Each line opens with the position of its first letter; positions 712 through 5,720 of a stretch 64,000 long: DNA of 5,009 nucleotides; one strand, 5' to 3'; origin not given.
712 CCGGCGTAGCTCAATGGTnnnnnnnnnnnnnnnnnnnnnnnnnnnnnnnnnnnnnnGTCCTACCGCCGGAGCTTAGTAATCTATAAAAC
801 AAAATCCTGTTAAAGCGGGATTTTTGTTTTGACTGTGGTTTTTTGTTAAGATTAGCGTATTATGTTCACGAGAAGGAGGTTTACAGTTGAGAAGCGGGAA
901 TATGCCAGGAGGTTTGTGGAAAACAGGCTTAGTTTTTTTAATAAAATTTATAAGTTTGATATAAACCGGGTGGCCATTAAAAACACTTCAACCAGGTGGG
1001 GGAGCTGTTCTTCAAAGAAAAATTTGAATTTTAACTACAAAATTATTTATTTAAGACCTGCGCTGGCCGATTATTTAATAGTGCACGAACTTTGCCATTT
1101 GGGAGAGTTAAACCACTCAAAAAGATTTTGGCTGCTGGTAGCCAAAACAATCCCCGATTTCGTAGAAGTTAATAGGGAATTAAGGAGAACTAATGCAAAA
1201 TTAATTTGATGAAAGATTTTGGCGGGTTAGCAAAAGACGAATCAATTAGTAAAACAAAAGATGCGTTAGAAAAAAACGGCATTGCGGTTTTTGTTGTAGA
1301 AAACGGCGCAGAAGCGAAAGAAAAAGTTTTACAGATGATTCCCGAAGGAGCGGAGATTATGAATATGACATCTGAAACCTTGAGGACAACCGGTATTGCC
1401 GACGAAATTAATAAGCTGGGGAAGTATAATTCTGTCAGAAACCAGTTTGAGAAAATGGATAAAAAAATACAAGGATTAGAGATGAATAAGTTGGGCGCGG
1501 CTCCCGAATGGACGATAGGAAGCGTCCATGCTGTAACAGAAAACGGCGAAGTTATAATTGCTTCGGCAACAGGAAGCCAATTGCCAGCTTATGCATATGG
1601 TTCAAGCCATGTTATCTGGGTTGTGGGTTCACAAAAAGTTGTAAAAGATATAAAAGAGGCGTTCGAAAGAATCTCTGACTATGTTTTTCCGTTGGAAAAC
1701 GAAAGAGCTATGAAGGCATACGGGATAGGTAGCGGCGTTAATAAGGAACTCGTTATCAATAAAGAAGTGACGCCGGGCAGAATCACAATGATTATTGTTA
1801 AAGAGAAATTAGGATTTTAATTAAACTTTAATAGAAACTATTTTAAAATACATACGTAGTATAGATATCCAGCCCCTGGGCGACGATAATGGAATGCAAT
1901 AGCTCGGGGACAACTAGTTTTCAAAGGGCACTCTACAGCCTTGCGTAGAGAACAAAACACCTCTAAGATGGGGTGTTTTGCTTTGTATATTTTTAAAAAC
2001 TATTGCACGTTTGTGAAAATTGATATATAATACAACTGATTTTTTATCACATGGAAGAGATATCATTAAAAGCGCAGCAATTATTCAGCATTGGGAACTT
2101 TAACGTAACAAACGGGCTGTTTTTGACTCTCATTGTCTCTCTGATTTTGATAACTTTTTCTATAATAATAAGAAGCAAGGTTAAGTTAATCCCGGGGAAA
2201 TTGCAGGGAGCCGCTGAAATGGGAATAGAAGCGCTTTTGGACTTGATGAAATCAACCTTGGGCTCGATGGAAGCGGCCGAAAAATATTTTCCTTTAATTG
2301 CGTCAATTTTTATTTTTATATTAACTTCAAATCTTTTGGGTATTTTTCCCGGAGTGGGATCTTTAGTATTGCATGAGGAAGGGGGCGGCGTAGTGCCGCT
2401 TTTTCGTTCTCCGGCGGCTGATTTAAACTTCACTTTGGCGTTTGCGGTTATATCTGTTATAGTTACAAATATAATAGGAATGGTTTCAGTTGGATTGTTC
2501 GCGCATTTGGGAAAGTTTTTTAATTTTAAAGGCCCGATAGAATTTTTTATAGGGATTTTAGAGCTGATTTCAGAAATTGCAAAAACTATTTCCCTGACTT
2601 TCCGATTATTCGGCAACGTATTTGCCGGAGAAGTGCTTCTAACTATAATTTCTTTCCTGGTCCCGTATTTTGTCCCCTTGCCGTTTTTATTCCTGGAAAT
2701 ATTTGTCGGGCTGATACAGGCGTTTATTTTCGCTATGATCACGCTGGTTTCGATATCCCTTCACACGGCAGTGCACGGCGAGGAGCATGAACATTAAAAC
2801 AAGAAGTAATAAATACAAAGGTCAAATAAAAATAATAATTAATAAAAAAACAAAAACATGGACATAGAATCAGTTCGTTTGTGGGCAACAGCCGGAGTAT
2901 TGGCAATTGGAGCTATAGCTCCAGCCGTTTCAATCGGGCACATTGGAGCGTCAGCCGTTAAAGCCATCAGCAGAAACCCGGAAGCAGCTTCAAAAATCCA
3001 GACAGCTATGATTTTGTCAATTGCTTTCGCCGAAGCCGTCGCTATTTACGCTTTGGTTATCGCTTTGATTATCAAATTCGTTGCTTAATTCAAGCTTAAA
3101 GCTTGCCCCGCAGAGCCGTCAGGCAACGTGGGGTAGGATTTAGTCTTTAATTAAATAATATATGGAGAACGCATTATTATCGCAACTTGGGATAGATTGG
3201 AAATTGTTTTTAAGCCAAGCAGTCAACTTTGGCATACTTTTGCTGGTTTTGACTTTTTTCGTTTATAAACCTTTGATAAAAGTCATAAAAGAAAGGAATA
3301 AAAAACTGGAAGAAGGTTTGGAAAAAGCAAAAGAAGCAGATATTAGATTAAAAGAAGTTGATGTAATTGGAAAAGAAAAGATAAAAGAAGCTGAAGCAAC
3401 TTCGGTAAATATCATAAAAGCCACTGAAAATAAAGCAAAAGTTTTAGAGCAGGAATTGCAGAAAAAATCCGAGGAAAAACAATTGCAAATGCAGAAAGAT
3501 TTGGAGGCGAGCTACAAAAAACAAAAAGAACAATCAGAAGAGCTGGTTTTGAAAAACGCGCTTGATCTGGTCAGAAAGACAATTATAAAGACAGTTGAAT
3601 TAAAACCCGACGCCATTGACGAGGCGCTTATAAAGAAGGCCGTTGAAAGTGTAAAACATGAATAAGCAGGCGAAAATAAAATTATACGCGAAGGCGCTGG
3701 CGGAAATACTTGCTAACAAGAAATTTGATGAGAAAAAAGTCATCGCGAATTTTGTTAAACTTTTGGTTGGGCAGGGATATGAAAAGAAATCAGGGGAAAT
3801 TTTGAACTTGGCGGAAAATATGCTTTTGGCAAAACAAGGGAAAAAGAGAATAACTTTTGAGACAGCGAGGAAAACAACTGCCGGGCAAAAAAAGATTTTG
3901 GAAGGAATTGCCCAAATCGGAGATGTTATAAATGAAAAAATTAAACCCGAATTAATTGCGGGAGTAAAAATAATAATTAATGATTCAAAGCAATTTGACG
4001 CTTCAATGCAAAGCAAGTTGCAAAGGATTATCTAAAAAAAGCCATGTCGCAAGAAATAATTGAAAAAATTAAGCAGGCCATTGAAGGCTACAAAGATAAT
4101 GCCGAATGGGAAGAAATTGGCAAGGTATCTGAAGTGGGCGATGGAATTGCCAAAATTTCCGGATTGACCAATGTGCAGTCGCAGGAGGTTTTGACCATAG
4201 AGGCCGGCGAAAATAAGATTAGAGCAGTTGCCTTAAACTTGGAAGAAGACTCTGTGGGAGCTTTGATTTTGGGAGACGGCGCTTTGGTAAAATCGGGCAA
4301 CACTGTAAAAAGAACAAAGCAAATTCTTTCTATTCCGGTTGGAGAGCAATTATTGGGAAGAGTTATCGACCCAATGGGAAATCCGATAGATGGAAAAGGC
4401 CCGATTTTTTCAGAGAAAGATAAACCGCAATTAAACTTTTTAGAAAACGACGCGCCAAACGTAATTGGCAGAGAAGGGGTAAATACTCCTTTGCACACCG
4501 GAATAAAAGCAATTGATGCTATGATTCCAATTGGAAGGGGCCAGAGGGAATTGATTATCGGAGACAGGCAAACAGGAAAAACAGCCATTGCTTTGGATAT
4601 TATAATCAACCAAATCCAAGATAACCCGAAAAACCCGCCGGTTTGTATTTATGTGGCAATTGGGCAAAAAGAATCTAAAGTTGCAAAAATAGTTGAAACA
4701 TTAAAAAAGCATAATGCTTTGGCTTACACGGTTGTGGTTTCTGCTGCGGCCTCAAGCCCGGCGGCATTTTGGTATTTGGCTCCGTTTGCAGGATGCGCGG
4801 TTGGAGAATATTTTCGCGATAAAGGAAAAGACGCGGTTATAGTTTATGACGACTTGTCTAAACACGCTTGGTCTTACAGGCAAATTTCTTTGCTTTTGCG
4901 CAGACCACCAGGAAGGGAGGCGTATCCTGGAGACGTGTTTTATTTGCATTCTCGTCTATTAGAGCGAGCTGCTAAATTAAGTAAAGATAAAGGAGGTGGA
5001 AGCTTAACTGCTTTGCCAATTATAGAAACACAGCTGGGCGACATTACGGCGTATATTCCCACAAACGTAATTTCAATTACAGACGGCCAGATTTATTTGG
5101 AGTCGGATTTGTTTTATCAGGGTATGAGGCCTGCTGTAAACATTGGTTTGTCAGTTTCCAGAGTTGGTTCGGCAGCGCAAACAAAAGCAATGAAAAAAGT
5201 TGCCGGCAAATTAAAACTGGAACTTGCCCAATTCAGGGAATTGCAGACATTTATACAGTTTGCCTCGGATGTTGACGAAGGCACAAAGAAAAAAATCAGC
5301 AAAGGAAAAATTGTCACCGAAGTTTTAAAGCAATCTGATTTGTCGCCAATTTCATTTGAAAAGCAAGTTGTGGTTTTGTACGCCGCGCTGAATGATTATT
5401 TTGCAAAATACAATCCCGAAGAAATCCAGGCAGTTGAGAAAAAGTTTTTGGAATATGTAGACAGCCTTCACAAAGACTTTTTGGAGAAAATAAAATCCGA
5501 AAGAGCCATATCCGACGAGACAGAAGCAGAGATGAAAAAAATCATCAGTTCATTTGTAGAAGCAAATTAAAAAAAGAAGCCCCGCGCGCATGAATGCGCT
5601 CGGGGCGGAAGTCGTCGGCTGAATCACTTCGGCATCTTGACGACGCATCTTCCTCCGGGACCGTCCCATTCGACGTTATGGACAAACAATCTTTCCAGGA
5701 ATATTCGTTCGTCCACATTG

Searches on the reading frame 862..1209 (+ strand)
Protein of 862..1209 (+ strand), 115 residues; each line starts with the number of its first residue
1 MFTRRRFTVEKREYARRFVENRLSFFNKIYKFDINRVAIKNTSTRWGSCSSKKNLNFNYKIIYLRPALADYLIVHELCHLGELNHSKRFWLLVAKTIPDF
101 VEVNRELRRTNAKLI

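Call 91: search_protein_families(library=pfam, max_evalue=0.00001, proteins=[window:862-1209:+])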
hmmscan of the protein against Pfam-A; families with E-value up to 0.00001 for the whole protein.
window:862-1209:+ (115 aa): 1 family
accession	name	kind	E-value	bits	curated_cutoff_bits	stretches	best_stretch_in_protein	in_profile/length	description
PF01863.23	YgjP-like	-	7.7e-34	117.9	26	1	11-109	108-206/207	YgjP-like, metallopeptidase domain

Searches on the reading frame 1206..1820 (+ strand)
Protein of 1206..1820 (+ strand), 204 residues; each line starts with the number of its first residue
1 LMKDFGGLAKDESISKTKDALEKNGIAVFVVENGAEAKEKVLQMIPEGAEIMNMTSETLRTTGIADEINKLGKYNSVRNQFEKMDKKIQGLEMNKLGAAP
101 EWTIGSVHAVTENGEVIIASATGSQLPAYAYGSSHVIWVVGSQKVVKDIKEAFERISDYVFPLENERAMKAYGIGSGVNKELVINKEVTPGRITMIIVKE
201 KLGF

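Call 91: search_protein_families(library=pfam, max_evalue=0.00001, proteins=[window:1206-1820:+])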
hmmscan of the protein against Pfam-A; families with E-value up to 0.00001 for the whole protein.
window:1206-1820:+ (204 aa): 1 family
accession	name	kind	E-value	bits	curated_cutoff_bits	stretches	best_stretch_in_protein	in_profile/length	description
PF02589.21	LUD_dom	-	5.3e-22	78.9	22.6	1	15-198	2-189/189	LUD domain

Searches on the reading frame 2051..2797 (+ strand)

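Call 91: search_protein_families(library=pfam, max_evalue=0.00001, proteins=[window:2051-2797:+])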
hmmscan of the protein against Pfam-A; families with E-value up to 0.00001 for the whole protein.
window:2051-2797:+ (248 aa): 1 family
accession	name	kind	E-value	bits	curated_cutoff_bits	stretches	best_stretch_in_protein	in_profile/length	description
PF00119.25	ATP-synt_A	-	1.6e-43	149.6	33.9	1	24-233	2-214/217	ATP synthase A chain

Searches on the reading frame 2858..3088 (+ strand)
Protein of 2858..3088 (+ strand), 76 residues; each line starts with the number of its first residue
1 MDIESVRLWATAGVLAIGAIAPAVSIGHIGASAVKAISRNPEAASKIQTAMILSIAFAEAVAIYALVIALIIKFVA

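Call 91: search_protein_families(library=pfam, max_evalue=0.00001, proteins=[window:2858-3088:+])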
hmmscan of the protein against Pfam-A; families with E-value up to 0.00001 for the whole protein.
window:2858-3088:+ (76 aa): 1 family
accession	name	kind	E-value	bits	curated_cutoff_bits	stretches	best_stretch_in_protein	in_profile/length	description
PF00137.26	ATP-synt_C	-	8.4e-15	55.2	24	1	12-72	3-60/60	ATP synthase subunit C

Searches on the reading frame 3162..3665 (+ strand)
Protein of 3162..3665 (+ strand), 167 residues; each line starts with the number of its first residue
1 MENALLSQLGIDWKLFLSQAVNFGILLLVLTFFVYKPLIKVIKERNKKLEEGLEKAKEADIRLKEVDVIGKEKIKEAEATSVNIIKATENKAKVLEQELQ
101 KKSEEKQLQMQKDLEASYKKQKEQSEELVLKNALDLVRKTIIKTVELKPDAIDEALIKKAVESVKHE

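Call 13: search_protein_families(library=pfam, proteins=[window:3162-3665:+])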
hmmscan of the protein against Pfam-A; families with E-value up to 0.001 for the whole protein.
window:3162-3665:+ (167 aa): 1 family
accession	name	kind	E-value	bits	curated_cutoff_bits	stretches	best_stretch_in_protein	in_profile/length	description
PF00430.23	ATP-synt_B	-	3.6e-13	50.2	28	1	16-141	2-127/132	ATP synthase B/B' CF(0)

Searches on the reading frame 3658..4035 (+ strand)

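Call 13: search_protein_families(library=pfam, proteins=[window:3658-4035:+])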
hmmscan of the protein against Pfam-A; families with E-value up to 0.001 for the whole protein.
window:3658-4035:+ (125 aa): 1 family
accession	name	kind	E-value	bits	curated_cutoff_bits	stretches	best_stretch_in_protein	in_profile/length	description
PF00213.23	OSCP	-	3.5e-10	40.7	22.3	1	12-124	55-168/172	ATP synthase delta (OSCP) subunit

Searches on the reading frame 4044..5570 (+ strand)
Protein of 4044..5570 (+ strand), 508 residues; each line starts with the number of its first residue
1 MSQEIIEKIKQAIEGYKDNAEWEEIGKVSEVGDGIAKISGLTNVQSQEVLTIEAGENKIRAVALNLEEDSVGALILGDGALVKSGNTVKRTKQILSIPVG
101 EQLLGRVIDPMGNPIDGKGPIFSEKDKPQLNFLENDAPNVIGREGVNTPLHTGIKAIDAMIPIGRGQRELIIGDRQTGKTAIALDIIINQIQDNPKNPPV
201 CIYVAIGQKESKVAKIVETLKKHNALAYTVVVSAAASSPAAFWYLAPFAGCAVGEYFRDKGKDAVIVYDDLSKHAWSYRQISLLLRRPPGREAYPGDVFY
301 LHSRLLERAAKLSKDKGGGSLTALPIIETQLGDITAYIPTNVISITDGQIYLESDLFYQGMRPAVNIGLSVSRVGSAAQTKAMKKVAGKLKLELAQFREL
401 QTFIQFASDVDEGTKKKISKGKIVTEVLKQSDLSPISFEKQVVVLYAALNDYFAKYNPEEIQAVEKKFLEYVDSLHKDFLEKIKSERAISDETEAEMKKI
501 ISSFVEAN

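Call 13: search_protein_families(library=pfam, proteins=[window:4044-5570:+])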
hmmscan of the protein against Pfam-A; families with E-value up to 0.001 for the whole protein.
window:4044-5570:+ (508 aa): 4 families
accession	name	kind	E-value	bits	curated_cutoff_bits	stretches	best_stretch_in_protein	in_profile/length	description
PF00006.31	ATP-synt_ab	-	3.7e-80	269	29.5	1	153-372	1-213/213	ATP synthase alpha/beta family, nucleotide-binding domain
PF00306.32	ATP-synt_ab_C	-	1.9e-41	141.8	27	1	379-504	1-126/126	ATP synthase alpha/beta chain, C terminal domain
PF02874.29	ATP-synt_ab_N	-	1.4e-11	45.1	20.9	1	23-91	3-68/69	ATP synthase alpha/beta family, beta-barrel domain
PF06745.19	ATPase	-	0.00026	20.9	26.6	1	151-219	2-69/231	KaiC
